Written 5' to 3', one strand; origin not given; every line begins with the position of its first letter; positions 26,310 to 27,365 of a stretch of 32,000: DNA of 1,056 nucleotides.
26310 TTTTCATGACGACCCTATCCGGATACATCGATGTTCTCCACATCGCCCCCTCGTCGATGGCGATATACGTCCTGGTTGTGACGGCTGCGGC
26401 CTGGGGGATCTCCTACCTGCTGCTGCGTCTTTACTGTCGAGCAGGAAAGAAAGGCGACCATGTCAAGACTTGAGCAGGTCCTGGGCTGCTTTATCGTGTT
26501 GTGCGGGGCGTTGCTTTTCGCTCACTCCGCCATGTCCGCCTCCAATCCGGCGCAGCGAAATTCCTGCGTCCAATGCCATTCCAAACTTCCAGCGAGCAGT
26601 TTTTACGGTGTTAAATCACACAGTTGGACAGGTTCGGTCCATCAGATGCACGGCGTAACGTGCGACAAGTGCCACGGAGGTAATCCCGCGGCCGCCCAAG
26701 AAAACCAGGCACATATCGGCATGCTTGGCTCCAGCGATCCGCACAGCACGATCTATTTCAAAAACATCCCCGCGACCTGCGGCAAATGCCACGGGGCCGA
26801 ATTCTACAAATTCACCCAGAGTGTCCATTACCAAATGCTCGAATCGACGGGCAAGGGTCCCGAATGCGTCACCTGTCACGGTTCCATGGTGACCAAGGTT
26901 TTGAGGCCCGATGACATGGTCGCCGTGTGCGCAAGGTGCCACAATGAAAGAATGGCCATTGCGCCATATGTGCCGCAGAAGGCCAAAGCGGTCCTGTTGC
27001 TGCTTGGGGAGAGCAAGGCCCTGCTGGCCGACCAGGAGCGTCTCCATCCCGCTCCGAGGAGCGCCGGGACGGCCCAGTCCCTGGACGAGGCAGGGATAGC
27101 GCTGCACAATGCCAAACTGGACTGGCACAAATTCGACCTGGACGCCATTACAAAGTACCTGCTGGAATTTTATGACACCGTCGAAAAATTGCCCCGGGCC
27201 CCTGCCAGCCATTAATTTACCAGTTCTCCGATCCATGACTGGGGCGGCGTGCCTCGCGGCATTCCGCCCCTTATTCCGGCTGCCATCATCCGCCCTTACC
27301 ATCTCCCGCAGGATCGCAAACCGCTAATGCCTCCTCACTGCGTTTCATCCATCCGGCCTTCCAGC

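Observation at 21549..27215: One tight cluster joins a cytochrome-porin fusion to a Rieske/cytochrome b complex with two pentahaem cytochromes: a candidate outer-membrane-to-quinone electron conduit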

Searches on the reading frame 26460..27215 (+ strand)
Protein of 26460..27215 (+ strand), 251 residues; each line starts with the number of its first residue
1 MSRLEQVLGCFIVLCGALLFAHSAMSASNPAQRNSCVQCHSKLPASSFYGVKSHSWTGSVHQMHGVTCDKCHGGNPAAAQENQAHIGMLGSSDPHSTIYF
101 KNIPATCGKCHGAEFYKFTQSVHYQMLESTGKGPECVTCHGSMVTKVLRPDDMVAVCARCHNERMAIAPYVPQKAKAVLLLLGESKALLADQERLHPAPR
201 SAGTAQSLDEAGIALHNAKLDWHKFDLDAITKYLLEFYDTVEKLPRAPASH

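Call 3: search_protein_families(library=pfam, proteins=[window:26460-27215:+], max_evalue=0.1)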
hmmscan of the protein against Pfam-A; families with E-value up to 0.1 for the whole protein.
window:26460-27215:+ (251 aa): 6 families
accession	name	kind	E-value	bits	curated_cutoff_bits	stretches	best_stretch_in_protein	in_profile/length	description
PF14522.11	Cytochrome_C7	-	5.8e-10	39.3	24.8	3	103-162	12-67/67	Cytochrome c7 and related cytochrome c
PF22113.1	Mtrc-MtrF_II-IV_dom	-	2.7e-06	27.5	30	2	135-166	8-40/176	Outer membrane cytochrome MtrC/MtrF-like, domains II/IV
PF09699.15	Paired_CXXCH_1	-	4.8e-06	26.6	20.6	1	134-165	7-40/41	Doubled CXXCH motif (Paired_CXXCH_1)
PF13435.11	Cytochrome_C554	-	4.9e-06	27.8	20.8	1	26-73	41-84/84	Cytochrome c554 and c-prime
PF14537.11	Cytochrom_c3_2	-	4.9e-05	24.1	25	1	60-162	1-79/79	Cytochrome c3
PF02085.21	Cytochrom_CIII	-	0.012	16.4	22.9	0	61-161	25-101/101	Class III cytochrome C family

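Call 4: search_protein_families(library=ncbifam, proteins=[window:26460-27215:+], max_evalue=0.1)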
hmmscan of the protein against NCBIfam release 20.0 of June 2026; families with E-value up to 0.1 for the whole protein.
window:26460-27215:+ (251 aa): 14 families
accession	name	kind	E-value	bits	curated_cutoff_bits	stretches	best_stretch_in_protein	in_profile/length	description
TIGR03508.1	decahem_SO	subfamily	5.8e-09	35.8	192.2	2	34-124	3-91/258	DmsE family decaheme c-type cytochrome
NF040943.1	cytoc3_ExtM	equivalog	7.7e-08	31.1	800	1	25-121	11-89/599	selenite/tellurite reduction operon c-type cytochrome ExtM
NF041028.1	decahem_GSU2203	exception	3.5e-05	23.2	325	1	33-166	36-160/317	GSU2203 family decaheme c-type cytochrome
TIGR04257.1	nanowire_3heme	domain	0.00019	21.5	40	1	105-162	24-75/75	c(7)-type cytochrome triheme domain-containing protein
TIGR01904.2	GSu_C4xC__C2xCH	domain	0.00021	21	27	1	31-84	19-69/73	CxxxxCH/CxxCH domain c-type cytochrome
TIGR03146.1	cyt_nit_nrfB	equivalog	0.00022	21.6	166.6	2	31-77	82-121/145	cytochrome c nitrite reductase pentaheme subunit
NF047727.1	4hemeCytCCctA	equivalog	0.00071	19.7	180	0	135-163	59-89/109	tetraheme c-type cytochrome CctA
NF008659.0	PRK11659.1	equivalog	0.0015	18.2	184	1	92-143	34-85/188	cytochrome c nitrite reductase pentaheme subunit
TIGR01905.1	paired_CXXCH_1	subfamily_domain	0.0033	17.3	25.2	1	135-165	8-40/41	doubled CXXCH domain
NF045713.1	CxxCH_16_HmcA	equivalog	0.0053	15.4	400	0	33-165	132-256/541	sulfate respiration complex hexadecaheme cytochrome HmcA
TIGR03153.1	cytochr_NrfH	equivalog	0.0054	16.8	134.2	0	135-163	104-135/138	cytochrome c nitrite reductase small subunit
NF041198.1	UshA_like_PCGU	equivalog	0.0086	14.7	275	1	22-112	431-509/519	UshA-like (seleno)protein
TIGR03507.1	decahem_SO1788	subfamily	0.058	11.8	209.3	0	30-127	240-318/672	OmcA/MtrC family decaheme c-type cytochrome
TIGR04272.1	cxxc_cxxc_Mbark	domain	0.072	12.8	36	0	155-178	6-27/37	CxxC-x17-CxxC domain-containing protein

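Call 55: search_solved_structures(query=window:26460-27215:+, max_evalue=0.01)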
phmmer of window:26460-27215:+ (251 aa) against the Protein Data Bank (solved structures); distinct sequences matched with E-value up to 0.01: 0.

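Call 66: search_solved_structures(query=A3, max_evalue=1)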
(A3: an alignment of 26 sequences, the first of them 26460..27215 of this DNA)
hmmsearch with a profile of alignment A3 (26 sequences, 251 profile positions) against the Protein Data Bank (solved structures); distinct sequences matched with E-value up to 1: 7.
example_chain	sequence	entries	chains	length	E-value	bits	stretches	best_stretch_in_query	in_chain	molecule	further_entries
8k9e_A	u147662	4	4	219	0.011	18.3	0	56-76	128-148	Cytochrome c7-like domain-containing protein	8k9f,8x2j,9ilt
6r2q_A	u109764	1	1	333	0.23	13.9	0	134-162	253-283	Cystathionine beta-synthase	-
1eys_C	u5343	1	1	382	0.28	13.6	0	49-77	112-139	PHOTOSYNTHETIC REACTION CENTER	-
4rkm_A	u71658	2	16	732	0.39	13.1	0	103-135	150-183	MccA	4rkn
3wmm_C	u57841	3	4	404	0.56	12.6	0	49-77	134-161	Photosynthetic reaction center C subunit | Photosynthetic reaction center cytochrome c subunit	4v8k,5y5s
5b5m_C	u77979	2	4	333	0.57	12.6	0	49-77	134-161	Photosynthetic reaction center cytochrome c subunit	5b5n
7c52_C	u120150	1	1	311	0.58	12.6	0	48-77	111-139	Photosynthetic reaction center cytochrome c subunit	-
